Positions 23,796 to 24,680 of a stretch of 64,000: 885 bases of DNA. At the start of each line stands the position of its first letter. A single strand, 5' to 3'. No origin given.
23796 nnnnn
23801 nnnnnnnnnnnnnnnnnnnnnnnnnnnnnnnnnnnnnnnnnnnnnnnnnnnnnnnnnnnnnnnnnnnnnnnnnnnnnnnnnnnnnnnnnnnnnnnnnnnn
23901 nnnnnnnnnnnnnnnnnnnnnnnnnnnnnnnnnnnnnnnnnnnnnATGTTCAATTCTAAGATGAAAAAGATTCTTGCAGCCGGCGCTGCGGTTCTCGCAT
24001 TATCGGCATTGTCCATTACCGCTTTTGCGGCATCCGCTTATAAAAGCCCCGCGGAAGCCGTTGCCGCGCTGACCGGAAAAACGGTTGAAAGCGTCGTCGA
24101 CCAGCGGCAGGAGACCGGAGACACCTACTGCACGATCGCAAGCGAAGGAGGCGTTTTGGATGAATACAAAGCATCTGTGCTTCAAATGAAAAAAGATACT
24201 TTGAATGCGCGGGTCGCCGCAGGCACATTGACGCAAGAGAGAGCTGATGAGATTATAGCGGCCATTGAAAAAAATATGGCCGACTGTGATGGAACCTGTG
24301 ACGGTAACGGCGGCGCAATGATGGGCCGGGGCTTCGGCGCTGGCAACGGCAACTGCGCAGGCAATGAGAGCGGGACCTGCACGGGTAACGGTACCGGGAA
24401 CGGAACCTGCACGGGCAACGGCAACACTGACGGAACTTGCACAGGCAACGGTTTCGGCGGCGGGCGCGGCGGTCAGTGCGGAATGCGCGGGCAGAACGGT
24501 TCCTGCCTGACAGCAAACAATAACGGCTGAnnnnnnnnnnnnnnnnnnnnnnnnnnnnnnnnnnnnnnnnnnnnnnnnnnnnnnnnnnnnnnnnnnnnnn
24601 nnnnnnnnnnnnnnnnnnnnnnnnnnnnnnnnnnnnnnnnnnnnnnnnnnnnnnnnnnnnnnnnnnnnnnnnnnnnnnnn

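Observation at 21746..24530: Two-component system with a Met/Gly/Asn-repeat sensor loop, followed by a secreted protein with a CxGNG-repeat Cys-rich tail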

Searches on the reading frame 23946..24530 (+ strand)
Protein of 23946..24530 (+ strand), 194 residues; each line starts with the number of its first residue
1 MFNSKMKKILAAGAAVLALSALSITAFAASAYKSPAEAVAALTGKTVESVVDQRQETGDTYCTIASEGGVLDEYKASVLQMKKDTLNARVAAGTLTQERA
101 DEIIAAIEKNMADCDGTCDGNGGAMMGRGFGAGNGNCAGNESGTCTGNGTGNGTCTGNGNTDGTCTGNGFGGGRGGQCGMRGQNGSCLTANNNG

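Call 3: search_protein_families(library=pfam, proteins=[window:23946-24530:+], max_evalue=0.01)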
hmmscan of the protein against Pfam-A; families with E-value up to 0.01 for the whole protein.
window:23946-24530:+ (194 aa): 1 family
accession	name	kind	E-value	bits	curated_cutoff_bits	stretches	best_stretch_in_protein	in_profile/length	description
PF10925.13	DUF2680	-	1.6e-07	31.8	25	1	71-112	9-50/57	Protein of unknown function (DUF2680)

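Call 5: find_homologous_proteins(query=window:23946-24527:+, max_evalue=0.001)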
Query window:23946-24527:+ (194 aa): 239 proteins with E <= 0.001 among 3122 candidates; the best 120 are listed.
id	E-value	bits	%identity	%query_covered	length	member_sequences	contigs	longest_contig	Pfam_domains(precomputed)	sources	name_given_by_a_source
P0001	3.1e-117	407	100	100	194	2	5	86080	PF10925.14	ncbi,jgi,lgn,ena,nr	ncbi:MAG TPA: DUF2680 domain-containing protein [Oscillospiraceae bacterium]|nr:DUF2680 domain-conta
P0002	4.2e-104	364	92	100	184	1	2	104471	PF10925.14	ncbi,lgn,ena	-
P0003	1.9e-74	268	71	100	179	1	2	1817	PF10925.14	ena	-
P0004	8.5e-73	262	79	69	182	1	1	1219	PF10925.14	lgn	-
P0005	3.5e-71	257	70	100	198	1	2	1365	PF10925.14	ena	-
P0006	3.3e-69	251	70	100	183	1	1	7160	PF10925.14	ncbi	-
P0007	1.2e-68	249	66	100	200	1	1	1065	-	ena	-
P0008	2.5e-58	215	69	89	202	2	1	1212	PF10925.14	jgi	-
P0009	5.1e-51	191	63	85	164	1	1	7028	PF10925.14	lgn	-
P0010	8.1e-51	191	60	95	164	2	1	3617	PF10925.14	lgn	-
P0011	4.2e-49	185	59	95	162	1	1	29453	PF10925.14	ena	-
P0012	9.9e-49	184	61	84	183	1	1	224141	PF10925.14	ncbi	-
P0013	1.4e-46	177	53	98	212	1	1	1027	PF10925.14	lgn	-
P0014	5.4e-46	175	62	70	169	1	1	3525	PF10925.14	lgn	-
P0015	1.1e-45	174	59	79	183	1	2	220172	PF10925.14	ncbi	-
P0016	1.5e-45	173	67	57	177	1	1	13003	PF10925.14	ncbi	-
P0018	4.1e-45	172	68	69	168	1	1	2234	PF10925.14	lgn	-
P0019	5.1e-44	168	64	66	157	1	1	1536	PF10925.14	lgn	-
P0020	6.4e-44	168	61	76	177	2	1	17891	PF10925.14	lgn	-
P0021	7.9e-44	168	63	66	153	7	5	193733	-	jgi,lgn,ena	-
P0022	1.6e-43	167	59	79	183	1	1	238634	PF10925.14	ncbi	-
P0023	2.9e-43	166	63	65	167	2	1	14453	PF10925.14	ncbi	-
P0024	3.3e-43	166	68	67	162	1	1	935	PF10925.14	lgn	-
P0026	2.3e-42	163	60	79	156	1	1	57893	PF10925.14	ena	-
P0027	5.4e-42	162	59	79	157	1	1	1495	PF10925.14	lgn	-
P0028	5.5e-42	162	60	67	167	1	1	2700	PF10925.14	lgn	-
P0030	8.2e-42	161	59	68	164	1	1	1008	PF10925.14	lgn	-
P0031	8.9e-42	161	63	66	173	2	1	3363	PF10925.14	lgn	-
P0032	1.2e-41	161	60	66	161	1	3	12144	PF10925.14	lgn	-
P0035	2.3e-41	160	63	66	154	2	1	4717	PF10925.14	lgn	-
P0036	3.1e-41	159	57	76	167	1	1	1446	PF10925.14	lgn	-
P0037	3.4e-41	159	63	68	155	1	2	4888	PF10925.14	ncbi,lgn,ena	-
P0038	3.6e-41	159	61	64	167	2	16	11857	PF10925.14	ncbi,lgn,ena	-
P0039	3.9e-41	159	61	65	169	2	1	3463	PF10925.14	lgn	-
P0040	5.0e-41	159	59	68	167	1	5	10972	PF10925.14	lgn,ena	-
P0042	5.4e-41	159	56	80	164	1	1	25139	PF10925.14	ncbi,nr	ncbi:MAG: DUF2680 domain-containing protein [Anaerovorax sp.]|nr:DUF2680 domain-containing protein [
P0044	6.1e-41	158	60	67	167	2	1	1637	PF10925.14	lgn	-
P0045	6.2e-41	158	56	80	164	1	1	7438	PF10925.14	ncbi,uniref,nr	ncbi:DUF2680 domain-containing protein [Anaerovorax sp. IOR16]|uniref:DUF2680 domain-containing prot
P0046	6.7e-41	158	58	71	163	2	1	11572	PF10925.14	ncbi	ncbi:MAG: DUF2680 domain-containing protein [Saccharofermentanales bacterium]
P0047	9.4e-41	158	59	69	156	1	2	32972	PF10925.14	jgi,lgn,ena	-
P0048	1.2e-40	157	64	66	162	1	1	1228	PF10925.14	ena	-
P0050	1.6e-40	157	60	65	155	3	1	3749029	-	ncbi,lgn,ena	-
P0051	1.6e-40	157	55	81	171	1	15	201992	PF10925.14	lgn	-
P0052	1.7e-40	157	64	59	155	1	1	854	PF10925.14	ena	-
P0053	1.7e-40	157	64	58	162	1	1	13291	PF10925.14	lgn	-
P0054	1.8e-40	157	54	81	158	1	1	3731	PF10925.14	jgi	jgi:hypothetical protein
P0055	1.9e-40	157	58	63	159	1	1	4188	PF10925.14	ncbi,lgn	ncbi:MAG: hypothetical protein ACERKO_07275 [Acetanaerobacterium sp.]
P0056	2.5e-40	156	61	69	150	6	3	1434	PF10925.14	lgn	-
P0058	3.0e-40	156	50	93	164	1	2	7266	PF10925.14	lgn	-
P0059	3.2e-40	156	63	58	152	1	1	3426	PF10925.14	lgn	-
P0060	3.3e-40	156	60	68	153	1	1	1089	PF10925.14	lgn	-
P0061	3.3e-40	156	55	81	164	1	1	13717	PF10925.14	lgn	-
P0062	3.3e-40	156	58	67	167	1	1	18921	PF10925.14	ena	-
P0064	4.5e-40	156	52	76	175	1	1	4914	PF10925.14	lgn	-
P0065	5.6e-40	155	63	58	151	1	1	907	PF10925.14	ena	-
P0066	7.0e-40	155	58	66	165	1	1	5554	PF10925.14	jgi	-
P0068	7.1e-40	155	57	65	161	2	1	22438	PF10925.14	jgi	-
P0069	7.5e-40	155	56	70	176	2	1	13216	PF10925.14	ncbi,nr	ncbi:MAG: DUF2680 domain-containing protein, partial [Oscillospiraceae bacterium]|nr:DUF2680 domain-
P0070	9.0e-40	155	61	59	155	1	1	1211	PF10925.14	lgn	-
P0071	9.6e-40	155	56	72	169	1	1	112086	PF10925.14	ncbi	ncbi:MAG: DUF2680 domain-containing protein [Saccharofermentanales bacterium]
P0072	1.2e-39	154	61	68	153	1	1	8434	PF10925.14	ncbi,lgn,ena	-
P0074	1.7e-39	154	61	64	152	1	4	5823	PF10925.14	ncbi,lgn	-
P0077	2.7e-39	153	54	80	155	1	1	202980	PF10925.14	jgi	-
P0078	3.1e-39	153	57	66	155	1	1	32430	PF10925.14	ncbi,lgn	ncbi:MAG: DUF2680 domain-containing protein [Lutisporaceae bacterium]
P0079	3.2e-39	153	57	78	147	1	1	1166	PF10925.14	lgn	-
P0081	4.0e-39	152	60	64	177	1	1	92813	PF10925.14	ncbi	-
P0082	4.3e-39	152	61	68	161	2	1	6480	PF10925.14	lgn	-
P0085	5.5e-39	152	55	75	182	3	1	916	PF10925.14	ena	-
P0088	1.2e-38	151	63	58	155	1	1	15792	PF10925.14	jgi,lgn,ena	-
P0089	1.2e-38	151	54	83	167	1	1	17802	PF10925.14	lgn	-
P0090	1.3e-38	151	57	58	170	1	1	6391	PF10925.14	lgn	-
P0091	1.3e-38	151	60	65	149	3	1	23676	PF10925.14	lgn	-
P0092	1.7e-38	150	56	64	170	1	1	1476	PF10925.14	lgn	-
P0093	1.8e-38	150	63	58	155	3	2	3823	PF10925.14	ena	-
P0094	2.0e-38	150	62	66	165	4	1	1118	PF10925.14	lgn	-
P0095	2.1e-38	150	55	75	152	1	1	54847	PF10925.14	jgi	-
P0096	2.2e-38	150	58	65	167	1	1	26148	PF10925.14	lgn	-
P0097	2.4e-38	150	60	64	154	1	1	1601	PF10925.14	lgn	-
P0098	5.2e-38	149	56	78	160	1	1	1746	PF10925.14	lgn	-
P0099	5.7e-38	149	62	58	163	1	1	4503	PF10925.14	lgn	-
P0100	7.3e-38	148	57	61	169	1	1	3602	PF10925.14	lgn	-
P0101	8.3e-38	148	63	58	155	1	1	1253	PF10925.14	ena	-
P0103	1.1e-37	148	59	63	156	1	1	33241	PF10925.14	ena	-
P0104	1.5e-37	147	53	88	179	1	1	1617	PF10925.14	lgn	-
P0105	1.5e-37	147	53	77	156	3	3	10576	PF10925.14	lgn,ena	-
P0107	1.6e-37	147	53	77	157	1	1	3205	PF10925.14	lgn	-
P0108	1.7e-37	147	55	68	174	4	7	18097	PF10925.14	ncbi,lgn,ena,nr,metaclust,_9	ncbi:MAG: DUF2680 domain-containing protein [Clostridiaceae bacterium]|nr:DUF2680 domain-containing 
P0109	1.7e-37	147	58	65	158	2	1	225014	PF10925.14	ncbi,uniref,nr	ncbi:DUF2680 domain-containing protein [Sinanaerobacter chloroacetimidivorans]|uniref:DUF2680 domain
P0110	1.8e-37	147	56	69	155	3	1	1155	PF10925.14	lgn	-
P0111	1.8e-37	147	58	57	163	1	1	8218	PF10925.14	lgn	-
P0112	1.9e-37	147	56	69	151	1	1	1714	PF10925.14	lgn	-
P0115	2.5e-37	147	61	62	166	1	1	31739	PF10925.14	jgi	jgi:hypothetical protein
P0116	2.5e-37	147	56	65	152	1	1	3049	PF10925.14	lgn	-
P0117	3.1e-37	146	55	57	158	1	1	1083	PF10925.14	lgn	-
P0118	3.3e-37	146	51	79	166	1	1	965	PF10925.14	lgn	-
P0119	3.7e-37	146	56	76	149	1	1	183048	PF10925.14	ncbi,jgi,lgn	jgi:hypothetical protein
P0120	3.7e-37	146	60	58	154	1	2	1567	PF10925.14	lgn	-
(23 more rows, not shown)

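Call 10: find_encoding_contigs(protein=P0001, flank=6000, max_places=4)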
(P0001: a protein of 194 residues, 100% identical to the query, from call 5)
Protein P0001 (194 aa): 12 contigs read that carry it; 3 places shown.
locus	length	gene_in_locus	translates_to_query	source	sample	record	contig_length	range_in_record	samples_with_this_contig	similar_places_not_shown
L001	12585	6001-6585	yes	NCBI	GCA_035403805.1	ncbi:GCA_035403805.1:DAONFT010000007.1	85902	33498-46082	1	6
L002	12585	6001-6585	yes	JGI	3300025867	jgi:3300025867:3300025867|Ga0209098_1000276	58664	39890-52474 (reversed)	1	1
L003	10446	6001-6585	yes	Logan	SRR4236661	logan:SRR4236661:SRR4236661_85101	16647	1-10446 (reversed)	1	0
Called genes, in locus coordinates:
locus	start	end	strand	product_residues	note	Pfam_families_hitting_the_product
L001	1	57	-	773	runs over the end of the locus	PF01315:Ald_Xan_dh_C, PF02738:MoCoBD_1, PF20256:MoCoBD_2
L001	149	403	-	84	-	PF04226:Transgly_assoc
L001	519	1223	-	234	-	-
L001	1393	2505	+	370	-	PF04389:Peptidase_M28 (weak), PF05343:Peptidase_M42 (faint), PF01546:Peptidase_M20, PF07687:M20_dimer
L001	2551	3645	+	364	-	PF00254:FKBP_C, PF05698:Trigger_C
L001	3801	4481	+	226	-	PF00072:Response_reg, PF00486:Trans_reg_C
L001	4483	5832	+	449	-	PF00512:HisKA (weak), PF02518:HATPase_c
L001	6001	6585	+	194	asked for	PF10925:DUF2680 (weak)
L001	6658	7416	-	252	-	PF10920:DUF2705 (weak)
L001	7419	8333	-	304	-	PF00005:ABC_tran, PF13304:AAA_21 (weak), PF13732:DrrA1-3_C (weak)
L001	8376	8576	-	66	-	PF13396:PLDc_N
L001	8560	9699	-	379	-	PF01381:HTH_3, PF12844:HTH_19, PF13443:HTH_26 (weak), PF13560:HTH_31 (weak)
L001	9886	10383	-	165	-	PF01590:GAF, PF13185:GAF_2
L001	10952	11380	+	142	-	PF01957:NfeD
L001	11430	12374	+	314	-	PF01145:Band_7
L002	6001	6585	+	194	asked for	PF10925:DUF2680 (weak)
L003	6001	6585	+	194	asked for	PF10925:DUF2680 (weak)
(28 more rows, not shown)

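Call 12: find_related_loci(query=A1, collection=genome_contigs, flank=6000)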
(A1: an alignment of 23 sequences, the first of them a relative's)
Query A1 (194 aa) in genome_contigs; peptide patterns used: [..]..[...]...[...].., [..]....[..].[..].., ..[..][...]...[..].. (x = any residue, [..] = any of these).
600 stretches matched a pattern (row limit reached: there are more); 110 encode a relative of the query (tblastn E <= 1e-3); the best 80 are kept; 80 distinct loci.
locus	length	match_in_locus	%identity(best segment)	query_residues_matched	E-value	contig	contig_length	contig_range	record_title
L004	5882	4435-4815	63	6-132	5e-45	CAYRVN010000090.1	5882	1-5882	MAG TPA_asm: uncultured Acidaminococcales bacterium isolate SRP239243_co1_174 genome assembly, contig: NODE_24464_length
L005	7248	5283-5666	59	4-131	8e-43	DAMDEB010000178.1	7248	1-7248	MAG TPA_asm: Caproiciproducens sp. isolate CTOTU50380 NODE_1407_length_7248_cov_2.488531, whole genome shotgun sequence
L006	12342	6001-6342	63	4-117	9e-42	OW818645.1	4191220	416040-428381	metagenome genome assembly, chromosome: 1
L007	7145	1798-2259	50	6-165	1e-41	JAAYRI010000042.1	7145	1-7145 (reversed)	MAG: Peptococcaceae bacterium isolate AS23ysBPME_176 37742_AS23, whole genome shotgun sequence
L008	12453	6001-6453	59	6-158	3e-41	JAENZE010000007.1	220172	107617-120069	MAG: Syntrophomonas sp. isolate BL5_bin.17 BL5_bin17_NODE_31_length_220172_cov_82.810069, whole genome shotgun sequence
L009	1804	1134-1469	63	4-115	7e-41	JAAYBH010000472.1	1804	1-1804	MAG: Clostridiales bacterium isolate AS06rmzACSIP_269 520684_AS06, whole genome shotgun sequence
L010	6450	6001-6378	59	1-130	6e-40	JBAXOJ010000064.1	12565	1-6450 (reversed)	MAG: Clostridia bacterium isolate ELA502 MAG502_64, whole genome shotgun sequence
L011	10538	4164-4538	56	1-126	8e-40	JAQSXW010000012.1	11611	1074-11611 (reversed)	MAG: Evtepia sp. isolate L_E1_T20_A_bin.47 scaffold_8924, whole genome shotgun sequence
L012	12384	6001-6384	55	5-132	1e-39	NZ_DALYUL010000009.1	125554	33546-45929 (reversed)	MAG: Anaerotignum sp. isolate CTOTU47245 NODE_36_length_125554_cov_3.133842, whole genome shotgun sequence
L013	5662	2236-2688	52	6-157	4e-39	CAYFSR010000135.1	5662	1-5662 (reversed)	MAG TPA_asm: uncultured Eubacteriales bacterium isolate ERP107106_co2_119 genome assembly, contig: NODE_12225_length_566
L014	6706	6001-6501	53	1-168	4e-40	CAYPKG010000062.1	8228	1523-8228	MAG TPA_asm: uncultured Oscillospiraceae bacterium isolate binchicken_co45_54 genome assembly, contig: NODE_16763_length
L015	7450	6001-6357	61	4-122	1e-38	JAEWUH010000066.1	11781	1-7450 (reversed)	MAG: Bacillota bacterium isolate OH_SDB_177 k127_671062, whole genome shotgun sequence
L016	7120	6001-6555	46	6-187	2e-38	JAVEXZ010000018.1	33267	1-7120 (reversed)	MAG: Anaerovoracaceae bacterium isolate BF4_185 NODE_3777_length_33267_cov_7.850785_Biofilm4, whole genome shotgun seque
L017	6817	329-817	46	4-175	5e-38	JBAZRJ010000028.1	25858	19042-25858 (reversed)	MAG: Clostridia bacterium isolate SO_2017_GW1_145 NODE_7771_length_25858_cov_1.712176_OW334_2017, whole genome shotgun s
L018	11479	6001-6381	58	4-130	3e-37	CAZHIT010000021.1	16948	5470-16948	MAG TPA_asm: uncultured Candidatus Sumerlaeota bacterium isolate SRP263991_co1_510 genome assembly, contig: NODE_5051_le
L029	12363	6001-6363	54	4-128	7e-31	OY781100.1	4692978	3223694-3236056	MAG: Anaerovoracaceae bacterium isolate d0a44124-bd0d-43a8-b654-cc1806fddd19 genome assembly, chromosome: 1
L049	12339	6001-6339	51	2-117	7e-24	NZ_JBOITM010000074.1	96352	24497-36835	MAG: Clostridium sp. isolate Enrichment3 NODE_63_length_96352_cov_11.261574, whole genome shotgun sequence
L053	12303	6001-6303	48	34-139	1e-22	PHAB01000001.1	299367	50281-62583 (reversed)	MAG: Firmicutes bacterium HGW-Firmicutes-14 08E140C01_scaffold_16, whole genome shotgun sequence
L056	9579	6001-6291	54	35-136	4e-22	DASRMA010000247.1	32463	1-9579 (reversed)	MAG TPA_asm: Desulfosporosinus sp. isolate SMAG_U10203 k141_58400, whole genome shotgun sequence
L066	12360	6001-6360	43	2-128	3e-17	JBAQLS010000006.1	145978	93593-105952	MAG: Carboxydocellales bacterium isolate MFD12068_ilm_asm_bin15 k127_43532, whole genome shotgun sequence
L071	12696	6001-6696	35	34-129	1e-9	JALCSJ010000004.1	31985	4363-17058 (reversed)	MAG: Acidaminococcaceae bacterium isolate UW_MP_ACID2_2 Ga0455774_000443, whole genome shotgun sequence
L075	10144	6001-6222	35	36-113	3e-9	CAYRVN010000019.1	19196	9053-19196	MAG TPA_asm: uncultured Acidaminococcales bacterium isolate SRP239243_co1_174 genome assembly, contig: NODE_4595_length_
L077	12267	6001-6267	40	40-131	2e-8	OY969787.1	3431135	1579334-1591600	MAG: uncultured Actinomycetes bacterium isolate MFD09779.bin.c.1 genome assembly, chromosome: 1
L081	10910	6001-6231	36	36-112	2e-7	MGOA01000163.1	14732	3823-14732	MAG: Chloroflexi bacterium RBG_16_64_43 RBG_16_scaffold_80805, whole genome shotgun sequence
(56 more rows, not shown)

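Call 17: search_solved_structures(query=A2, max_evalue=10, show_alignments=3)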
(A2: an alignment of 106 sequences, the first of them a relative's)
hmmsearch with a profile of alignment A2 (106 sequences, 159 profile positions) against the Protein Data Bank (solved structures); distinct sequences matched with E-value up to 10: 18.
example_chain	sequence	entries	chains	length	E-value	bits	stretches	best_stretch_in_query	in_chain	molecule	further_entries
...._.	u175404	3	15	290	0.0016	21.8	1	70-106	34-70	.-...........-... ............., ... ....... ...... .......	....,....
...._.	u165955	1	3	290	0.048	17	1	71-106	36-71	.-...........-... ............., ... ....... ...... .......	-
9jhz_C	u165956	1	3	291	0.048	17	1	71-106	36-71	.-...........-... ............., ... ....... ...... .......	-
9jhe_A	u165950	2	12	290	0.048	17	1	71-106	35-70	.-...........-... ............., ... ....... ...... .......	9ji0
2xf7_A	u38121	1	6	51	0.29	14.4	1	82-103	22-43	GP23.1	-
2xf6_A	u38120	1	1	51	0.29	14.4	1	82-103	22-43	GP23.1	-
2xf5_A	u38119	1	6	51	0.38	14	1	82-103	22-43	GP23.1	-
4abk_A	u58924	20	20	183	0.38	14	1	76-128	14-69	POLY [ADP-RIBOSE] POLYMERASE 14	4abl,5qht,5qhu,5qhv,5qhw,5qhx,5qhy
6trp_A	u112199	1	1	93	0.39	14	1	105-150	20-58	Peptide synthetase XpsB,Peptide synthetase XpsB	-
7d2c_A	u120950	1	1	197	0.43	13.9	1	76-126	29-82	Protein mono-ADP-ribosyltransferase PARP14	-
8p1y_AAA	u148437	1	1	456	0.56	13.5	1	71-111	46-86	Serine--tRNA ligase, cytoplasmic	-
6gir_A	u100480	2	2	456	0.56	13.5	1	71-111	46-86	Serine--tRNA ligase, cytoplasmic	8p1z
3cjm_A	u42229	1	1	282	0.96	12.7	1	46-76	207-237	Putative beta-lactamase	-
8raj_A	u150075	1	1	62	1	12.7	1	85-105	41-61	Beta-ketoacyl synthase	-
3fcz_A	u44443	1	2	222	1.2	12.4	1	69-116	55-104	Beta-lactamase 2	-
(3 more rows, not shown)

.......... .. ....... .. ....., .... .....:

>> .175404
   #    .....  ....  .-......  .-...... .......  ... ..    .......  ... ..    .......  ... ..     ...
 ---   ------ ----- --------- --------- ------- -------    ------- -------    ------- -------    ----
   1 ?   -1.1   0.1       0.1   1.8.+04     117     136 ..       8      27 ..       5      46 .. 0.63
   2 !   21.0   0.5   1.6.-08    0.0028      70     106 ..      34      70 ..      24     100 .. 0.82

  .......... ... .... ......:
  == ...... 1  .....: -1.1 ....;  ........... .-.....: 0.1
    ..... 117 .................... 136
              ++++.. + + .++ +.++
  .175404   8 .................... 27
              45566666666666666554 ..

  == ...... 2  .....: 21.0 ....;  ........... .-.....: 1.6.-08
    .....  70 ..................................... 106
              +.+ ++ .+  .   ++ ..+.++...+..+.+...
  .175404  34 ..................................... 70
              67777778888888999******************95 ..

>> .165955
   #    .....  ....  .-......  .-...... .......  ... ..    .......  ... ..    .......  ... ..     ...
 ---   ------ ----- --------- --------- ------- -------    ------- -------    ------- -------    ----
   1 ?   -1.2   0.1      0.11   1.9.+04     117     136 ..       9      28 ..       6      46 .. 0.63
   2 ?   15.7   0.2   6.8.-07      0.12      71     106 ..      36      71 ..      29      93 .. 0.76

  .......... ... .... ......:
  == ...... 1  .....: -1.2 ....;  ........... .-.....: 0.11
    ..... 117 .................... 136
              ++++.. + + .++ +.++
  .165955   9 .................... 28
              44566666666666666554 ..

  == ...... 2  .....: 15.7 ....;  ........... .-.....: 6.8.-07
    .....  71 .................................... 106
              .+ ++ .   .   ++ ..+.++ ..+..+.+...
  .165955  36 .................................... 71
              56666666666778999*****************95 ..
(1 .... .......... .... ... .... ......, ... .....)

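Call 20: search_protein_families(library=pfam, proteins=[window:23946-24530:+, P0021, P0050, P0109, P0012], max_evalue=10)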
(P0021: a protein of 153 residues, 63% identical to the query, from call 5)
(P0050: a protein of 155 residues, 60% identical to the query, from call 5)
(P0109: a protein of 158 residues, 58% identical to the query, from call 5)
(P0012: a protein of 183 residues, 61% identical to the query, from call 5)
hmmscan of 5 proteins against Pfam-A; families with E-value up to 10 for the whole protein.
window:23946-24530:+ (194 aa): 3 families
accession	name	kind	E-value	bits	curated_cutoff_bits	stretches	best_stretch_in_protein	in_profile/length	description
PF10925.13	DUF2680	-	1.6e-07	31.8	25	1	71-112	9-50/57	Protein of unknown function (DUF2680)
PF22584.1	CFAP143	-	0.19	11.9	27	1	11-166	20-170/437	Cilia- and flagella-associated protein 143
PF22807.2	TrAA12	-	4.9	5.8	30.9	0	108-165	379-435/463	TrAA12-like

P0021 (153 aa): 1 family
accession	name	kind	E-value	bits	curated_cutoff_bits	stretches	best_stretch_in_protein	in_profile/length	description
PF10925.13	DUF2680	-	2.7e-05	24.6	25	1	69-111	9-51/57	Protein of unknown function (DUF2680)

P0050 (155 aa): 3 families
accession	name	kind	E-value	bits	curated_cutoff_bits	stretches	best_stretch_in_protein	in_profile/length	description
PF10925.13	DUF2680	-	0.00056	20.4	25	1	69-111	9-51/57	Protein of unknown function (DUF2680)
PF22746.1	SHOCT-like_DUF2089-C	-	0.019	15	27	1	83-109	5-31/32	SHOCT-like domain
PF20917.2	AsnRS_N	-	0.22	12.4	27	1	27-89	3-62/91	Asparaginal-tRNA synthetase, N-terminal domain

P0109 (158 aa): 2 families
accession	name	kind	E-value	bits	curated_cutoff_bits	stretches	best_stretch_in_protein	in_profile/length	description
PF10925.13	DUF2680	-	1.4e-09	38.3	25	1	68-109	8-49/57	Protein of unknown function (DUF2680)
PF02459.20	Adeno_terminal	-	0.056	12.4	27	1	68-108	85-128/548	Adenoviral DNA terminal protein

P0012 (183 aa): 4 families
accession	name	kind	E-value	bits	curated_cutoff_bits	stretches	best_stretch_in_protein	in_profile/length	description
PF10925.13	DUF2680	-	1.4e-08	35.1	25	1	69-109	9-49/57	Protein of unknown function (DUF2680)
PF22807.2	TrAA12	-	0.0043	15.9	30.9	1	126-174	382-429/463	TrAA12-like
PF22584.1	CFAP143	-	0.0079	16.5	27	1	55-169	50-159/437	Cilia- and flagella-associated protein 143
PF14476.11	Chloroplast_duf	-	0.29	10.5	25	1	2-91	209-301/320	Petal formation-expressed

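Call 23: predict_structure(alignment_id=A2)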
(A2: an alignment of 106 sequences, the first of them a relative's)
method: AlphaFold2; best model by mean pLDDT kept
length: 194 residues; sequences in the alignment: 106
mean_pLDDT: 67.0   pTM: 0.53
mean pLDDT of the five models: 67.0, 65.9, 63.9, 62.7, 62.7
residues with pLDDT >= 90: 74; 70-90: 11; 50-70: 31; < 50: 78
segments of 3 or more residues with pLDDT < 50: 23-28, 120-126, 132-183, 188-194
pLDDT, mean of each block of 10 residues (from residue 1): 56 52 49 90 96 92 94 93 93 95 92 70 49 44 43 43 41 43 47 44
secondary structure, 60 per line:
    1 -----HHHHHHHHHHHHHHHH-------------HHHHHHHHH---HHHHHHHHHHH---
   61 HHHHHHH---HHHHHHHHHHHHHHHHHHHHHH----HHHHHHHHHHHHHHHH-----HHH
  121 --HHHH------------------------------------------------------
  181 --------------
elements in order: H6-21 H35-43 H47-57 H61-67 H71-92 H97-112 H123-126
